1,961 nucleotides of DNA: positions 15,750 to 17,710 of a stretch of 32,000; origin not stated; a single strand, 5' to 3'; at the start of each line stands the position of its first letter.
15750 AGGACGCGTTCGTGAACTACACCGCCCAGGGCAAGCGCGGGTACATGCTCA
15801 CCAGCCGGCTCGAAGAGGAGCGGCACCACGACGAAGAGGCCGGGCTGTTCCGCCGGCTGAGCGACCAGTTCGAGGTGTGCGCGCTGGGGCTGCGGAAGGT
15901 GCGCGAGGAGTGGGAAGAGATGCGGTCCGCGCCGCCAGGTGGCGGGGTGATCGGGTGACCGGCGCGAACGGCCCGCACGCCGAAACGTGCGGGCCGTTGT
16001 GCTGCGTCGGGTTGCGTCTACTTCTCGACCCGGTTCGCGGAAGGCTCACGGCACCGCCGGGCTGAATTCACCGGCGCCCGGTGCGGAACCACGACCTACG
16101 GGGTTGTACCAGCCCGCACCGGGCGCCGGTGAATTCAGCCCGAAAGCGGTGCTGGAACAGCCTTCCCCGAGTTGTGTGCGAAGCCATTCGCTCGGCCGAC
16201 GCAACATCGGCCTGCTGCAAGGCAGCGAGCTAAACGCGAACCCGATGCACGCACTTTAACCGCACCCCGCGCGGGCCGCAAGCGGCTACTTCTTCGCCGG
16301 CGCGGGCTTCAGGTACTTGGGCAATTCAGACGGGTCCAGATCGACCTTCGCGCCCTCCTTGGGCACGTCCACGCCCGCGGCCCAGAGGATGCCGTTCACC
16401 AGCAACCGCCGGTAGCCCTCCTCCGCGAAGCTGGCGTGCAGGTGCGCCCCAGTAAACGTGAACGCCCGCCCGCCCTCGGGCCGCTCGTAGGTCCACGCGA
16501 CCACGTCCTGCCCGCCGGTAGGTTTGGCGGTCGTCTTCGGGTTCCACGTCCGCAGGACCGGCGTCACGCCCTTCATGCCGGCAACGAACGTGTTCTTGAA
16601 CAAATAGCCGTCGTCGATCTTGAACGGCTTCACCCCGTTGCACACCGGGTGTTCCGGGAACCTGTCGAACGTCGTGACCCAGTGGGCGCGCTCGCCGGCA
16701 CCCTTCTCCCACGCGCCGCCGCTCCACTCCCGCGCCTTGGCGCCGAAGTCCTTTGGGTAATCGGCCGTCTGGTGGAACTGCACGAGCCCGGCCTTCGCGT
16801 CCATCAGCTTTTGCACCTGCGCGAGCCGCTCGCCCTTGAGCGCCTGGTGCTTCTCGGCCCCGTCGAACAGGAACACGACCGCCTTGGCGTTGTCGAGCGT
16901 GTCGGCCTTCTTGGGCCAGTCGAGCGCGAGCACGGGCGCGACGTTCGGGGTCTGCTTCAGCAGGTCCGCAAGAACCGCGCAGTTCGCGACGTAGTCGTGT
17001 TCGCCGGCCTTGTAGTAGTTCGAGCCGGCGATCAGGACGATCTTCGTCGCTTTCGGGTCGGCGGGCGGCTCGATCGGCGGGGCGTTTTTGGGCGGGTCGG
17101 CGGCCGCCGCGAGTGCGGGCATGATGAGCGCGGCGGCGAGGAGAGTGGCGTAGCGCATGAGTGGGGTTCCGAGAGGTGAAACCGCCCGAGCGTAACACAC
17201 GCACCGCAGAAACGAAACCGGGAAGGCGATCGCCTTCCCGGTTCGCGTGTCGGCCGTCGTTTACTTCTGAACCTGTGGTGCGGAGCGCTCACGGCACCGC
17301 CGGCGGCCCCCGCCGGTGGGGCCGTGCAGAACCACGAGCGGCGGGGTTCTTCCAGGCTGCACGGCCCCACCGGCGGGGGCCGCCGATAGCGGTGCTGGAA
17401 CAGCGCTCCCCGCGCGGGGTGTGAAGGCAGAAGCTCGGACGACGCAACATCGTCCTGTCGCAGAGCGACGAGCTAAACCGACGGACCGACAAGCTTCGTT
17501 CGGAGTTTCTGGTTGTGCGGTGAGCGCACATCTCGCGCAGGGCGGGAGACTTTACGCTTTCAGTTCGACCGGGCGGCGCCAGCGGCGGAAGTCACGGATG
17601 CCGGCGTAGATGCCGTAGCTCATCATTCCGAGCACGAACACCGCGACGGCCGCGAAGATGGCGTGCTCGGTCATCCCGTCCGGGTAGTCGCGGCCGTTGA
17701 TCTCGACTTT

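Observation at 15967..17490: Two copies of a ~280-nt multi-hairpin element whose differences are almost all compensatory base-pair changes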

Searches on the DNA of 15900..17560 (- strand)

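Call 10: search_rna_families(source=window, start=15900, end=17560, threshold=evalue, max_evalue=10, show_alignments=2)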
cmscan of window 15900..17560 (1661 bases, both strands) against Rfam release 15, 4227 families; matches with E-value up to 10: 22.
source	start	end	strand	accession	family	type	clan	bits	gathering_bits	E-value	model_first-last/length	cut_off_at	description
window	16052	16151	+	RF04159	MIR1437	Gene; miRNA;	-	45.7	168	4e-06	1-192/192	no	MIR1437 microRNA precursor family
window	16028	16177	+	RF04104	MIR918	Gene; miRNA;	-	42.9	268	1.1e-05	43-223/265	no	MIR918 microRNA precursor family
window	17305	17381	-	RF03900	mir-9242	Gene; miRNA;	-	39.9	62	3.7e-05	1-66/66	no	mir-9242 microRNA precursor family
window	17305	17381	+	RF03900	mir-9242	Gene; miRNA;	-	39.9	62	3.8e-05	1-66/66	no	mir-9242 microRNA precursor family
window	16048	16152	+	RF02000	MIR1846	Gene; miRNA;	-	33.8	77.5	0.00022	1-110/110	no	MIR1846 microRNA precursor family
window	16050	16152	-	RF04057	MIR1432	Gene; miRNA;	-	33.6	90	0.00055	1-89/89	no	MIR1432 microRNA precursor family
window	17296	17390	-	RF04104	MIR918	Gene; miRNA;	-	33.6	268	0.0011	1-265/265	no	MIR918 microRNA precursor family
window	17296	17393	+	RF04104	MIR918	Gene; miRNA;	-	32.5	268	0.0018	1-265/265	no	MIR918 microRNA precursor family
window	16058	16142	+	RF03878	mir-B6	Gene; miRNA;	-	30.6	89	0.11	1-83/83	no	mir-B6 microRNA precursor family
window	16051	16153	-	RF03172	mir-6012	Gene; miRNA;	-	29.2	59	0.0065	1-85/85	no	mir-6012 microRNA precursor family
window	16009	16173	-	RF02647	Cis52_sRNA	Gene; sRNA;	-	24.7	56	0.032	1-179/179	no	Ruegeria cis52 sRNA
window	17297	17389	+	RF03294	mir-H3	Gene; miRNA;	-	23.9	70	1.1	1-81/81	no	mir-H3 microRNA precursor family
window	16060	16140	+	RF03981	mir-8799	Gene; miRNA;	CL00146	22.3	46.2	1.6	1-90/90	no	mir-8799 microRNA precursor family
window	16057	16143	+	RF03949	mir-8830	Gene; miRNA;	-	21.6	76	1.2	1-95/95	no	mir-8830 microRNA precursor family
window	16067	16133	+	RF04074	mir-1199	Gene; miRNA;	-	21.6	80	4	1-100/100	no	mir-1199 microRNA precursor family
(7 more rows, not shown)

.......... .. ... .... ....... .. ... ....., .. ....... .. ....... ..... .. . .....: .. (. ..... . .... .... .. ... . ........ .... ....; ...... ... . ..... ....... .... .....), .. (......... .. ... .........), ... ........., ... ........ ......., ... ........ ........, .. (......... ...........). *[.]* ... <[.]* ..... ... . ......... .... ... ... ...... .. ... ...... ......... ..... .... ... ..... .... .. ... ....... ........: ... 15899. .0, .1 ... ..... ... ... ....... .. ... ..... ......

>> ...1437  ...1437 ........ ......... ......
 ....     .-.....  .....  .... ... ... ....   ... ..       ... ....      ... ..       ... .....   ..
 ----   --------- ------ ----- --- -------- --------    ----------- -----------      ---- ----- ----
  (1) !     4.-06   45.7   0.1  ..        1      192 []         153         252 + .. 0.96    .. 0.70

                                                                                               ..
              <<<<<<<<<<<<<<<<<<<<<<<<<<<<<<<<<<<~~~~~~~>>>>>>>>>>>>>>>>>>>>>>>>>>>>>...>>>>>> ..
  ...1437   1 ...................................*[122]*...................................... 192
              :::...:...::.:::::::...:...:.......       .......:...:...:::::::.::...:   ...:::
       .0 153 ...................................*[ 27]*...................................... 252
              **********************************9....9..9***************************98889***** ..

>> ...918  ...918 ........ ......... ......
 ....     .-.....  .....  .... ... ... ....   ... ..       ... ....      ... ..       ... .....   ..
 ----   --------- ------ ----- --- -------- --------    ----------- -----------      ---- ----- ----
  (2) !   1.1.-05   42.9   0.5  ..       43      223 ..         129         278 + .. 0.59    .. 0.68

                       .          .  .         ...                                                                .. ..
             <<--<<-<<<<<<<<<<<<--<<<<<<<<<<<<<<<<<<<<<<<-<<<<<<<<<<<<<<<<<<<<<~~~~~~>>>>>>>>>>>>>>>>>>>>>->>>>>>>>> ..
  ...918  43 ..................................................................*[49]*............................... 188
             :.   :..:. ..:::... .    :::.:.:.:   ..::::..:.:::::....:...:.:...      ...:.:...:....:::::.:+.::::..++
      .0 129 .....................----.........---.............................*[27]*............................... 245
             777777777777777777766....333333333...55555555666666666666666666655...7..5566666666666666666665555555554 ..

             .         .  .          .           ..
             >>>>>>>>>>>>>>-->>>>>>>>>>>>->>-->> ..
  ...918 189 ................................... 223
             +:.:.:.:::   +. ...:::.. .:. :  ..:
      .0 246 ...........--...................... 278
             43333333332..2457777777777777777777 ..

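Call 72: search_dna_similar(query=window:16003-16248:-, collection=plasmids, mode=distant, max_evalue=0.001, max_rows=20)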
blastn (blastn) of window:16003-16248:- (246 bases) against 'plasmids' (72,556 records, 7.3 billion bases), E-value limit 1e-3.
No match.

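Call 73: search_dna_similar(query=window:16003-16248:-, collection=phages, mode=distant, max_evalue=0.001, max_rows=20)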
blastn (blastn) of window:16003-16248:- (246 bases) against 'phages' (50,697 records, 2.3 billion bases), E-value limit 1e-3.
No match.
